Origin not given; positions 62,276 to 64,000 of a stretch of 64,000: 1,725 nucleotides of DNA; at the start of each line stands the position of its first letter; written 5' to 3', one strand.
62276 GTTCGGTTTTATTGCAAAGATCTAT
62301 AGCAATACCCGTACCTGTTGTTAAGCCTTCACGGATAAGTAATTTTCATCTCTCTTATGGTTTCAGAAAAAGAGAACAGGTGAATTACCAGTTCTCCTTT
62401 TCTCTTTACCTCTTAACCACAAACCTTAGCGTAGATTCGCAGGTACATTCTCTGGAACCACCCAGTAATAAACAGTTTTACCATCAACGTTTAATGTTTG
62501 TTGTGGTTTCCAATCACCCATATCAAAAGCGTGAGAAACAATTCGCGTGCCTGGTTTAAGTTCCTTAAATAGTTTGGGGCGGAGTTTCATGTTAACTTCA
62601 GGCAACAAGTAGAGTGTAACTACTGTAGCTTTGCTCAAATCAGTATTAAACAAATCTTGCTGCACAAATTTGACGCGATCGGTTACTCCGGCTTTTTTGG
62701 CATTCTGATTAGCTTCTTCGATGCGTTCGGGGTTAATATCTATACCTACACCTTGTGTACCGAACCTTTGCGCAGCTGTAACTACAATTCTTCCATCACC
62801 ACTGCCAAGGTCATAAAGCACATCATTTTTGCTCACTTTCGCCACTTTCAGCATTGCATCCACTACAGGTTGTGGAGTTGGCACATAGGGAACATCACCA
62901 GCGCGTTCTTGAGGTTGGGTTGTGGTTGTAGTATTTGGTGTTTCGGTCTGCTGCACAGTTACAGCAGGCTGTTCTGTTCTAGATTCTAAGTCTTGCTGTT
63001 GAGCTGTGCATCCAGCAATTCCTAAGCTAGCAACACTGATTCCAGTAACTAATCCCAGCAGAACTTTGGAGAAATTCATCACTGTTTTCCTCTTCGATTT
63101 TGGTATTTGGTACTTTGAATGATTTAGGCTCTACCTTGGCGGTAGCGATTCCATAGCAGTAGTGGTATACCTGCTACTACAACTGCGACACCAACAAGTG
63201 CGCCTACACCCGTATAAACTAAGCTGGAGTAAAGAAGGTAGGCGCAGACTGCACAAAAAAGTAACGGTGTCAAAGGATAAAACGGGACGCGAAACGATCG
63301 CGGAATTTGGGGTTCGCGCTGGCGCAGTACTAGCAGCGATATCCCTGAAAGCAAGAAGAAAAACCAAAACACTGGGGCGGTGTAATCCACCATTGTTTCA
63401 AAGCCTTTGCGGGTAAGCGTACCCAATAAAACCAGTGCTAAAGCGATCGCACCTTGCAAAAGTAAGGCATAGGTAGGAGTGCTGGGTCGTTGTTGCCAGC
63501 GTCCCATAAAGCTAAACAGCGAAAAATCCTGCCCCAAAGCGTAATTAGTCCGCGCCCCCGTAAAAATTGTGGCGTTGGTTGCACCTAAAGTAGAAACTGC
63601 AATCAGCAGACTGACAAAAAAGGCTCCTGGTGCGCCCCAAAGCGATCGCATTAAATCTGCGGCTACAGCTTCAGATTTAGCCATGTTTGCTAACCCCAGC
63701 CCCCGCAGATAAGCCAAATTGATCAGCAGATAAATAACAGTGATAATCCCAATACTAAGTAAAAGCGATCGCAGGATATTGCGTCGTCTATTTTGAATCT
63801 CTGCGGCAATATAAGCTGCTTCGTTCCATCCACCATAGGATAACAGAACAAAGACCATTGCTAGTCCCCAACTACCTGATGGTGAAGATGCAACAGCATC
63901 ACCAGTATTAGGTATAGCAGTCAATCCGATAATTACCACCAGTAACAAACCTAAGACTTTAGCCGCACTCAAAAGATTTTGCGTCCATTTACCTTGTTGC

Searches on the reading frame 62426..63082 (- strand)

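Call 46: search_protein_families(library=pfam, proteins=[window:62426-63082:-], max_evalue=0.0001)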
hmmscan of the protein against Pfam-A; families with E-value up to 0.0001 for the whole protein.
window:62426-63082:- (218 aa): 10 families
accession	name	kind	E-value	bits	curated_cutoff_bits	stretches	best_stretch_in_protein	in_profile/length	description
PF13847.12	Methyltransf_31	-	1.4e-14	54.5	27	1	84-193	2-119/145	Methyltransferase domain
PF13649.12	Methyltransf_25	-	2.9e-11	44.4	27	1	91-175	3-89/97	Methyltransferase domain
PF08123.19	DOT1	-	2.4e-09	37.5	23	1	71-184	28-157/205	Histone methylation protein DOT1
PF02353.26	CMAS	-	1.4e-07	31.6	27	1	74-179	51-160/273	Mycolic acid cyclopropane synthetase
PF08241.18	Methyltransf_11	-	2.3e-07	31.8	21.2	1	91-153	2-60/95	Methyltransferase domain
PF06325.19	PrmA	-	3.7e-07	30.4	22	1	84-182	161-257/296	Ribosomal protein L11 methyltransferase (PrmA)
PF13679.12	Methyltransf_32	-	2.5e-05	24.7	27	1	74-150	13-95/143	Methyltransferase domain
PF01170.24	UPF0020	-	2.5e-05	24.5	22.3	0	106-148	74-116/197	RMKL-like, methyltransferase domain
PF00891.24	Methyltransf_2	-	4e-05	23.5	22.3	1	74-157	51-133/210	O-methyltransferase domain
PF08242.18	Methyltransf_12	-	4.4e-05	24.6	30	1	91-157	2-71/98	Methyltransferase domain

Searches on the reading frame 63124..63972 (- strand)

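Call 46: search_protein_families(library=pfam, proteins=[window:63124-63972:-], max_evalue=0.0001)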
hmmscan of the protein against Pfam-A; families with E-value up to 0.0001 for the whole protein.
window:63124-63972:- (282 aa): 2 families
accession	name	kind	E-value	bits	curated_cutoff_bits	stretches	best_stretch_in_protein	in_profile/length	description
PF13520.12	AA_permease_2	-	2.1e-28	99.9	27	1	4-258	150-412/427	Amino acid permease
PF00324.27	AA_permease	-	1.6e-13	50.6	24.6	1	31-257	186-427/470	Amino acid permease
